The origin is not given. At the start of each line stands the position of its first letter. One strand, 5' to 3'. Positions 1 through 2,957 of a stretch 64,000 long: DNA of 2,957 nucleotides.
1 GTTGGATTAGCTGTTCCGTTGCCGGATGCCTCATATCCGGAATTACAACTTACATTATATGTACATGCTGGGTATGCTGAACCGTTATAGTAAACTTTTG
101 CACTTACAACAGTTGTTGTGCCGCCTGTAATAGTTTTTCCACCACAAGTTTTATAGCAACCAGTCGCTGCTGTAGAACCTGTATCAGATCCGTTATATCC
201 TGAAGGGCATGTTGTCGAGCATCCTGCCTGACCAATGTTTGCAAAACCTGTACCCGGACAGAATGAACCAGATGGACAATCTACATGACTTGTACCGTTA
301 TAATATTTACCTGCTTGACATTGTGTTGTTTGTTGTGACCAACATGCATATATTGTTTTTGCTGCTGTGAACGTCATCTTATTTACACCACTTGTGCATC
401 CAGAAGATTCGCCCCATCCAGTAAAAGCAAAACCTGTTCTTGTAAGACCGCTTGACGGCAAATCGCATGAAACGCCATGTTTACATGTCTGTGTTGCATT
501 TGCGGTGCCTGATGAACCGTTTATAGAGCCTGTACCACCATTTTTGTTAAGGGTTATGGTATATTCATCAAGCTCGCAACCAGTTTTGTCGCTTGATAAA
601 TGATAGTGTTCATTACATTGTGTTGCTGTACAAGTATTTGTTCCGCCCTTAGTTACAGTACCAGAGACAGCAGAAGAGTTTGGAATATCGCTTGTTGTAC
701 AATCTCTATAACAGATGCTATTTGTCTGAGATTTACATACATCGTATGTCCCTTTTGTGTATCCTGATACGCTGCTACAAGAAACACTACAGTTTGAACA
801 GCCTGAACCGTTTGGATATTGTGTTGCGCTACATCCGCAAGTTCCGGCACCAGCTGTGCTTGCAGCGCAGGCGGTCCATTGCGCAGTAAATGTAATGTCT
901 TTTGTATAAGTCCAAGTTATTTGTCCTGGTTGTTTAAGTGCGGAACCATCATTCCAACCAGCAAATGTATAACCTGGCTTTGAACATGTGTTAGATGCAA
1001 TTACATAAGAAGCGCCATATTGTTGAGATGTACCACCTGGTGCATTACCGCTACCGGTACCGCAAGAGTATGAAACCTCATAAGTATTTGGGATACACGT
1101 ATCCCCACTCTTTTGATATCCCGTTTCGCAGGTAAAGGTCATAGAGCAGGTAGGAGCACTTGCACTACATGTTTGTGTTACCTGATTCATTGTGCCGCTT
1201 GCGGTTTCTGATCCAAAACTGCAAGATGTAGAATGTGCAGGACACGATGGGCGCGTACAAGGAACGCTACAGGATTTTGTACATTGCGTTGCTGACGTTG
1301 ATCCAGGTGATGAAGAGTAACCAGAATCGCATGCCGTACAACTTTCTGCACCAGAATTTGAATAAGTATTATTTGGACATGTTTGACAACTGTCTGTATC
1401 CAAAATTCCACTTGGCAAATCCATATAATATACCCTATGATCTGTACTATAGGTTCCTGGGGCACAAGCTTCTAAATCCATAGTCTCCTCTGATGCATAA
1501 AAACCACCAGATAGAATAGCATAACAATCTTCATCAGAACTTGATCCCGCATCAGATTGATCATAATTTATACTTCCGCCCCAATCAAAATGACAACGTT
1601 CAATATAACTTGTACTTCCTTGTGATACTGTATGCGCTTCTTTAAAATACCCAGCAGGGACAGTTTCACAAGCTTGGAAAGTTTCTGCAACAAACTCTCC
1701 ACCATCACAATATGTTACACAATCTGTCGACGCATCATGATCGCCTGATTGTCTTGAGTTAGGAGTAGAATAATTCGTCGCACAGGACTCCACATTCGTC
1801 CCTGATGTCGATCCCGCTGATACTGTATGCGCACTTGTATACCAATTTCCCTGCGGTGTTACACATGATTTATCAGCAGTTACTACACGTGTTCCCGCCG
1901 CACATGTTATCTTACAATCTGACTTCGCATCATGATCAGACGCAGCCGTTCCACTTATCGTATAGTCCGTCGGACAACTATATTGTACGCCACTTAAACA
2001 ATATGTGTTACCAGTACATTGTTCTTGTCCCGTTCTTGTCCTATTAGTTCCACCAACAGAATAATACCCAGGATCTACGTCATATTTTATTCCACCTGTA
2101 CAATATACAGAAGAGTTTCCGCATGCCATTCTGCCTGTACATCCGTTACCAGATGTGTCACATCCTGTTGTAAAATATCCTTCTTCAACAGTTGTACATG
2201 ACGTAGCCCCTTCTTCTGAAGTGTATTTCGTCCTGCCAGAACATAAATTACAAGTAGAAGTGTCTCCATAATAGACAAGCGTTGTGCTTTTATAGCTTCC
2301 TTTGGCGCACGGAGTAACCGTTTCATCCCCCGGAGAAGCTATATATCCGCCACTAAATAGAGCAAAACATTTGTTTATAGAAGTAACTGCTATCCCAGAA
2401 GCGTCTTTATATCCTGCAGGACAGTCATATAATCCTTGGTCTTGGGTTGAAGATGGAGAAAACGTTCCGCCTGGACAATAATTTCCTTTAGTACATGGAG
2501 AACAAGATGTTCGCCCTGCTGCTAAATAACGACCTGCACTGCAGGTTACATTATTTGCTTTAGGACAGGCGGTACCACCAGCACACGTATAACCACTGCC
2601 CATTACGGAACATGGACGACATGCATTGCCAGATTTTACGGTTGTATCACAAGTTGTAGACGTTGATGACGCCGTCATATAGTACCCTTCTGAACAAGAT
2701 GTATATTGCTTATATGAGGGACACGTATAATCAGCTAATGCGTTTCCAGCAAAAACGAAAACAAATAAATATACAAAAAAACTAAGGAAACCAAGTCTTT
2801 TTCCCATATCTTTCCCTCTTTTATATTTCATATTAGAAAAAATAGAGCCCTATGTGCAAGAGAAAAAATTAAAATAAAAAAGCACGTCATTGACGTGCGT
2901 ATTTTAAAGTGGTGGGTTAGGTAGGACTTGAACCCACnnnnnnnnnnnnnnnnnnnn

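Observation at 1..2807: Unlisted giant secreted protein built from eukaryote-type Cys-rich repeats plus Listeria-Bacteroides-type repeats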

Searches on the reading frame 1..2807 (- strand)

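Call 4: search_protein_families(library=pfam, proteins=[window:1-2807:-], max_evalue=1)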
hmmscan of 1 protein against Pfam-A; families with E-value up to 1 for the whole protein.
window:1-2807:- (935 aa): 2 families
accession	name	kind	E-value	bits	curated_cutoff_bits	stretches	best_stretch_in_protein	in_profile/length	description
PF09479.16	Flg_new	-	1e-14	54.8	27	2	749-821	1-64/65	Listeria-Bacteroides repeat domain (List_Bact_rpt)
PF07699.19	Ephrin_rec_like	-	0.0096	16.1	23.1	2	472-509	9-48/48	Tyrosine-protein kinase ephrin type A/B receptor-like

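Call 5: search_protein_families(library=ncbifam, proteins=[window:1-2807:-], max_evalue=1)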
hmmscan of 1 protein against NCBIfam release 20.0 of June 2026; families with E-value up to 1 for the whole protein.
window:1-2807:- (935 aa): 1 family
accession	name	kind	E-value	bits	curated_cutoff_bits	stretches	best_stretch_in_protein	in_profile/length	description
TIGR02543.1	List_Bact_rpt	repeat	5.4e-11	42.7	20.95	2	609-646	2-42/44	TIGR02543 family repeat protein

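Call 7: find_homologous_proteins(query=window:1-2807:-)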
Query window:1-2807:- (935 aa): 225 proteins with E <= 0.001 among 8000 candidates; the best 120 are listed.
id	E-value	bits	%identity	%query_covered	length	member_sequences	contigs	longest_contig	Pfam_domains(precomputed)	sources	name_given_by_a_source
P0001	7.3e-195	668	46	23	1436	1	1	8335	PF09479.17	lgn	-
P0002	3.5e-154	534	38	50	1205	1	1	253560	-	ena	-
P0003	2.5e-153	531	66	14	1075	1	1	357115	-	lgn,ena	-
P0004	1.1e-150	522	37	53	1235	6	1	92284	-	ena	-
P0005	7.7e-149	516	40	87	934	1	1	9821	PF09479.17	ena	-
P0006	1.1e-148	515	66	14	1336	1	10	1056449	-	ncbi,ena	-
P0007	8.0e-148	513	50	22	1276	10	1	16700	-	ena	-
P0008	4.1e-147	510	42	28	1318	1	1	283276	-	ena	-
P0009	1.6e-145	505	65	14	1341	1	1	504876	-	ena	-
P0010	2.6e-144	501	65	14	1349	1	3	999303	-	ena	-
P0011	1.5e-143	499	65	14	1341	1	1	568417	-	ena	-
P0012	1.8e-142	495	34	58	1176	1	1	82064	-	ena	-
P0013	6.1e-142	493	65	14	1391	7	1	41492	-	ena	-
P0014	2.6e-139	484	41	28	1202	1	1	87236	-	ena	-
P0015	1.3e-138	482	36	52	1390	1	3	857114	PF09479.17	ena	-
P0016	1.4e-138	482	36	52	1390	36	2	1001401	PF09479.17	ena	-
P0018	1.6e-138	482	36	52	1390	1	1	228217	PF09479.17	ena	-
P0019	1.6e-138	482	36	52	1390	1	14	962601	PF09479.17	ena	-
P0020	2.0e-138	482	36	52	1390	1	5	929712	PF09479.17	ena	-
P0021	3.9e-138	481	36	52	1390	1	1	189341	PF09479.17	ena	-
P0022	3.9e-138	481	36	52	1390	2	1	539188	PF09479.17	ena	-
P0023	4.0e-138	481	36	52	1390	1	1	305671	PF09479.17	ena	-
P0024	1.3e-137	479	36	52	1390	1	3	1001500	PF09479.17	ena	-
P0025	1.5e-137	479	36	52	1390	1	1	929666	PF09479.17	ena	-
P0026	2.8e-137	478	36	52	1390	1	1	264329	PF09479.17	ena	-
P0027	3.4e-137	477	37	52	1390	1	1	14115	PF09479.17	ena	-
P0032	6.9e-131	457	35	54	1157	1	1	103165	PF09479.17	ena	-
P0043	1.9e-125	439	32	53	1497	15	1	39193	PF09479.17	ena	-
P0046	4.2e-124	434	38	37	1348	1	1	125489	PF09479.17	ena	-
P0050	4.3e-123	431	38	37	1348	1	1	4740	PF09479.17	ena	-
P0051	4.7e-123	431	33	46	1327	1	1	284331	PF09479.17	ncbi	-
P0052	2.0e-122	429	35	40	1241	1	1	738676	PF09479.17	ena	-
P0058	5.5e-119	417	35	50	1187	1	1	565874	PF09479.17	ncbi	-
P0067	1.0e-110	390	33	46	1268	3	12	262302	PF09479.17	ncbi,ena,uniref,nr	ncbi:MAG TPA: InlB B-repeat-containing protein [Candidatus Enterousia intestinigallinarum]|uniref:In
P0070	8.2e-109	384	65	22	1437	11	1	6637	PF09479.17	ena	-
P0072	1.5e-106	376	33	49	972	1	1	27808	PF09479.17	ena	-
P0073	3.2e-106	375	37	30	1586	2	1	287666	PF09479.17,PF07699.20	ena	-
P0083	3.3e-97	345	34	52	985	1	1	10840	PF09479.17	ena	-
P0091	5.7e-88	315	45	25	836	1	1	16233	PF09479.17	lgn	-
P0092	8.3e-88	314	36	30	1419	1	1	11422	PF09479.17,PF07699.20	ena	-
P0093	2.2e-86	309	43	25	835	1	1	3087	PF09479.17,PF07699.20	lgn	-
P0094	1.4e-83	300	37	35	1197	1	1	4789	PF09479.17,PF07699.20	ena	-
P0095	1.6e-82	296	36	30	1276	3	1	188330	PF09479.17,PF07699.20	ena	-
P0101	6.1e-79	285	36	38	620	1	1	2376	PF07699.20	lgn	-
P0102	6.3e-78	281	37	30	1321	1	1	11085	PF09479.17,PF07699.20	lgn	-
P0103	2.7e-77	279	39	29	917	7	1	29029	PF09479.17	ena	-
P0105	5.3e-76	275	45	25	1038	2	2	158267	PF09479.17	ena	-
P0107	8.5e-76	274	41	24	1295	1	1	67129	PF09479.17,PF07699.20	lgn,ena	-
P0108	3.0e-75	272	41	24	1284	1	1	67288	PF09479.17,PF07699.20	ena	-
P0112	3.2e-72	262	31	43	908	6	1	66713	PF09479.17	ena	-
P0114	1.9e-71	260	59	9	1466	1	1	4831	PF09479.17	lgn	-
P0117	5.1e-69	252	65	9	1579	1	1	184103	PF09479.17,PF07699.20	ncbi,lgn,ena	-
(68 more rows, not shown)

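Call 12: find_related_loci(query=window:1-2807:-, collection=genome_contigs, flank=10000)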
Query window:1-2807:- (935 aa) in genome_contigs; peptide patterns used: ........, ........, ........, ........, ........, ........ (x = any residue, [..] = any of these).
46 stretches matched a pattern; 21 encode a relative of the query (tblastn E <= 1e-3); 20 distinct loci.
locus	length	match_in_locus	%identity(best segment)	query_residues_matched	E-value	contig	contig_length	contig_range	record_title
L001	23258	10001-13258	83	84-935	0e+0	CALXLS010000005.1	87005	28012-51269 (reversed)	MAG: uncultured Alphaproteobacteria bacterium isolate BRZ_DL__bin85 genome assembly, contig: BRZ_DL__NODE_432_length_870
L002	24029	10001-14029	82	1-934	0e+0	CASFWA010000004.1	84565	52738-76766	uncultured proteobacterium isolate A86_L4_360360_idba_bin.28 genome assembly, contig: A86_L4_360360_idba_bin.28.fa_scaff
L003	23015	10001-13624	64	1-935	4e-179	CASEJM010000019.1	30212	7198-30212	uncultured proteobacterium isolate Batch3_idba_bin.193 genome assembly, contig: Batch3_idba_bin.193.fa_k87_14397835, who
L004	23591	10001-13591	55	1-935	0e+0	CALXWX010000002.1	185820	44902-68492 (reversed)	MAG: uncultured Alphaproteobacteria bacterium isolate BRZ_EC__bin9 genome assembly, contig: BRZ_EC__NODE_90_length_18582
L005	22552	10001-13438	58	1-935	1e-168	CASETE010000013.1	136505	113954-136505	uncultured proteobacterium isolate SI.O98.metabat-bins.90 genome assembly, contig: SI.O98.metabat-bins.90.fa_k141_265550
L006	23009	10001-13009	59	89-935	8e-151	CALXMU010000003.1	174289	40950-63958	MAG: uncultured Alphaproteobacteria bacterium isolate BRZ_MD__bin57 genome assembly, contig: BRZ_MD__NODE_94_length_1742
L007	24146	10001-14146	49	1-935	6e-138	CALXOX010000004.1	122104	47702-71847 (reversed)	MAG: uncultured Alphaproteobacteria bacterium isolate BRZ_MD__bin1 genome assembly, contig: BRZ_MD__NODE_198_length_1221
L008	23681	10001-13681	53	476-935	4e-129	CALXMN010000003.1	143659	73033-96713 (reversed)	MAG: uncultured Alphaproteobacteria bacterium isolate BRZ_KQ__bin82 genome assembly, contig: BRZ_KQ__NODE_178_length_143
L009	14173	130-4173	41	89-935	1e-100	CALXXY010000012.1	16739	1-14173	MAG: uncultured Alphaproteobacteria bacterium isolate BRZ_PP__bin55 genome assembly, contig: BRZ_PP__NODE_3258_length_16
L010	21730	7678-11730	34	88-935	5e-101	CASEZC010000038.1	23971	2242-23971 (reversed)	uncultured proteobacterium isolate Batch6_idba_bin.201 genome assembly, contig: Batch6_idba_bin.201.fa_k87_19442781, who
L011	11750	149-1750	42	59-437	8e-66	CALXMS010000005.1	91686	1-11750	MAG: uncultured Alphaproteobacteria bacterium isolate BRZ_MB__bin43 genome assembly, contig: BRZ_MB__NODE_411_length_916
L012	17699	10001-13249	56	84-935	2e-170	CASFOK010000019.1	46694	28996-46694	uncultured proteobacterium isolate SI.B28.metabat-bins.76 genome assembly, contig: SI.B28.metabat-bins.76.fa_k141_430156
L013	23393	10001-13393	42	58-437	5e-48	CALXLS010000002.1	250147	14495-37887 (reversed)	MAG: uncultured Alphaproteobacteria bacterium isolate BRZ_DL__bin85 genome assembly, contig: BRZ_DL__NODE_35_length_2501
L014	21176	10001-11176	34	195-437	6e-38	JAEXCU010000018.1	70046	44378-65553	MAG: Proteobacteria bacterium isolate OH_HBB_125 k127_564881, whole genome shotgun sequence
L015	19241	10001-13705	64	7-450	1e-38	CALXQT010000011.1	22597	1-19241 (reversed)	MAG: uncultured Alphaproteobacteria bacterium isolate E20__bin73 genome assembly, contig: E20__k127_3855679, whole genom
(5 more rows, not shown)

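Call 16: search_protein_families(library=pfam, proteins=[L002:9977-16186:+], max_evalue=1)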
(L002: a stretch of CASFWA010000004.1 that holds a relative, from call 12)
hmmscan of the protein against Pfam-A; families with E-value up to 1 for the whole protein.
L002:9977-16186:+ (2070 aa): 2 families
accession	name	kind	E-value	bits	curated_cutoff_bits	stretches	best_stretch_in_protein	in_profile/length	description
PF09479.16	Flg_new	-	1.5e-19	70.3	27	3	628-700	1-64/65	Listeria-Bacteroides repeat domain (List_Bact_rpt)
PF12662.13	cEGF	-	0.0016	18.7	26.6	1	609-624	5-20/24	Complement Clr-like EGF-like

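Call 33: search_solved_structures(query=window:1-2807:-, max_evalue=10, show_alignments=3)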
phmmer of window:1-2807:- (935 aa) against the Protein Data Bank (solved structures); distinct sequences matched with E-value up to 10: 0.

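Call 49: search_protein_families(library=ncbifam, proteins=[L002:9977-16186:+, P0016, P0001, P0073, P0114], max_evalue=0.1)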
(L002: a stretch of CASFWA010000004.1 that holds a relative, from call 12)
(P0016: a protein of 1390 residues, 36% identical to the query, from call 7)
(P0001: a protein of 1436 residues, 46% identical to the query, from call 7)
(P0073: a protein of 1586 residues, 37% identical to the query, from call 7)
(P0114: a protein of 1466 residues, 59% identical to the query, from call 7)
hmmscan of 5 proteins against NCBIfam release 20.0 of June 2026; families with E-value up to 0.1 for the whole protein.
L002:9977-16186:+ (2070 aa): 1 family
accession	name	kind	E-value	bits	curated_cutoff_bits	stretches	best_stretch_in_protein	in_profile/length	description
TIGR02543.1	List_Bact_rpt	repeat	2.3e-11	43.9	20.95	3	459-496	2-42/44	TIGR02543 family repeat protein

P0016 (1390 aa): 1 family
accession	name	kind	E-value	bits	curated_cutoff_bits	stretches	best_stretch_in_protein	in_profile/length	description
TIGR02543.1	List_Bact_rpt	repeat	5.1e-07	29.9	20.95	1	122-157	3-42/44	TIGR02543 family repeat protein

P0001 (1436 aa): 1 family
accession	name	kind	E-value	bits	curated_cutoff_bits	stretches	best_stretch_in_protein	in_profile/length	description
TIGR02543.1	List_Bact_rpt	repeat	0.0038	17.6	20.95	1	495-532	2-42/44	TIGR02543 family repeat protein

P0073 (1586 aa): 0 families

P0114 (1466 aa): 1 family
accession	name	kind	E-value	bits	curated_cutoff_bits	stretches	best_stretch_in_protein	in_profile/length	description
TIGR02543.1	List_Bact_rpt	repeat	1.3e-09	38.2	20.95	2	262-311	1-44/44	TIGR02543 family repeat protein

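Call 63: search_protein_representatives(protein=window:1-2807:-)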
Query: 935 residues. Proteins with E-value up to 0.001 (for the whole library): 2154; up to 1e-10: 728; up to 1e-30: 159. The best 150 are listed.
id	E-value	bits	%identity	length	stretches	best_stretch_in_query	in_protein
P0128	6.4e-204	696.6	43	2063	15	748-934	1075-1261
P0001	2.3e-195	668.3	49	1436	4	243-738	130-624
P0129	6.5e-168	577.4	52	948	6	721-933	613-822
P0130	5.1e-155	534.8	44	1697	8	713-931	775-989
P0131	1.9e-153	529.6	47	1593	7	715-934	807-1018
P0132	1.6e-148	513.3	39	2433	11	1-743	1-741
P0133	2.1e-140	486.4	40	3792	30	87-224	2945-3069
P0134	3.7e-134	465.7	40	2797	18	273-364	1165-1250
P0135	2.5e-130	453.0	70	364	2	207-432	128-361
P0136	6.7e-130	451.6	39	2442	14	497-739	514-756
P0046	1.3e-124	434.1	43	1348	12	8-89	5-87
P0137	6.5e-120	418.6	40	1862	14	34-363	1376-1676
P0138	4.9e-114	399.1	39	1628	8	730-934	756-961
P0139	5.1e-112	392.5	43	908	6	728-932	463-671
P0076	4.5e-104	366.2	48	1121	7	162-336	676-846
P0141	4.9e-98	346.2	41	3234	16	74-244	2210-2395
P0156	4.4e-80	286.8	40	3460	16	128-242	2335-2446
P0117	1.6e-69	251.8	38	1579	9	10-89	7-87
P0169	3.9e-61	224.1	36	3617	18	497-740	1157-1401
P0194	6.7e-49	183.5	33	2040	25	574-646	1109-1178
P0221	5.6e-42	160.7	37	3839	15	202-570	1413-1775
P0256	1.1e-34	136.5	37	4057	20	827-935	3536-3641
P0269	1.2e-31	126.5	36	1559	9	571-646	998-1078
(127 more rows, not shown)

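Call 64: list_cluster_members(proteins=[P0128, P0133, P0134, P0141, P0156, P0169, P0194, P0221, P0256, P0269])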
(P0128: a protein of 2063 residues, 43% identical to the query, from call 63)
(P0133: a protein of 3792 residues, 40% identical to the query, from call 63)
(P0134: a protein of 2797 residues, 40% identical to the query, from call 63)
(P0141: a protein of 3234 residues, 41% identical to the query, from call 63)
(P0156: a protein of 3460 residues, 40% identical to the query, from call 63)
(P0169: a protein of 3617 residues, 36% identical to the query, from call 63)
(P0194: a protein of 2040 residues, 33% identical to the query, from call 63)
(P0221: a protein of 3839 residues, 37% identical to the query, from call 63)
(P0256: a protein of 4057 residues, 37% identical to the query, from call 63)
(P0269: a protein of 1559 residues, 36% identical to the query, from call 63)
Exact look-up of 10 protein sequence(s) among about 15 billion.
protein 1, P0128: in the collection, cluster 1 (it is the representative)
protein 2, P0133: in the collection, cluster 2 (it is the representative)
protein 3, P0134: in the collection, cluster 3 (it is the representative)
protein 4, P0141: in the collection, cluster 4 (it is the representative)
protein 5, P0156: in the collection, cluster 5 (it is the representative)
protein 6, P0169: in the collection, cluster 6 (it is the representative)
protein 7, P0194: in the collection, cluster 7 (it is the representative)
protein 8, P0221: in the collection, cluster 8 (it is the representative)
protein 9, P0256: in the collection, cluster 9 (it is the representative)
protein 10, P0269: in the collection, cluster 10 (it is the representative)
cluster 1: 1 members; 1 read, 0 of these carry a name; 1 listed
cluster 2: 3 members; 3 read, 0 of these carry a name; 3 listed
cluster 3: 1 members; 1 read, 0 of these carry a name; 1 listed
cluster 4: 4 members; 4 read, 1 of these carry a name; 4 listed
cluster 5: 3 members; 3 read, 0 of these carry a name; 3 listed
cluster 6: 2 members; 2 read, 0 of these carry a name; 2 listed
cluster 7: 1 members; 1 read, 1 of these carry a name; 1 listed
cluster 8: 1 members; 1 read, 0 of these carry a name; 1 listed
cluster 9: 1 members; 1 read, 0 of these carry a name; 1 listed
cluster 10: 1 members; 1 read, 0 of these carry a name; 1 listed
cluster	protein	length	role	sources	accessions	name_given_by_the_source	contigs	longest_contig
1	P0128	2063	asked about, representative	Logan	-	-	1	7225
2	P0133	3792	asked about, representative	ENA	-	-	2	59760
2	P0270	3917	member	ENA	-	-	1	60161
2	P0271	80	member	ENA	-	-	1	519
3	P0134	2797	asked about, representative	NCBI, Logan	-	-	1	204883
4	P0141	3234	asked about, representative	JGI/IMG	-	-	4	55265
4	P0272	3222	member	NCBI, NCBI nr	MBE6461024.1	MAG: hypothetical protein E7007_03940 [Alphaproteobacteria bacterium] | hypothetical protein [Alphaproteobacteria bacterium]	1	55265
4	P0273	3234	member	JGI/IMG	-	-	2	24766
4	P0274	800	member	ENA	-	-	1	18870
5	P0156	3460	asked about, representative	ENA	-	-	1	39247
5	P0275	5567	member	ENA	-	-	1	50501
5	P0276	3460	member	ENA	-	-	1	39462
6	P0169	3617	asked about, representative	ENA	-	-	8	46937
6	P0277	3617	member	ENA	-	-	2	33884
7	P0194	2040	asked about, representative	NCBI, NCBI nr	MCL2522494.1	MAG: InlB B-repeat-containing protein, partial [Erysipelotrichales bacterium] | InlB B-repeat-containing protein [Erysipelotrichales bacterium]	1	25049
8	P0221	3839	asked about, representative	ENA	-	-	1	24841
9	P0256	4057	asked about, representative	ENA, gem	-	-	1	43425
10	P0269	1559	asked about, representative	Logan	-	-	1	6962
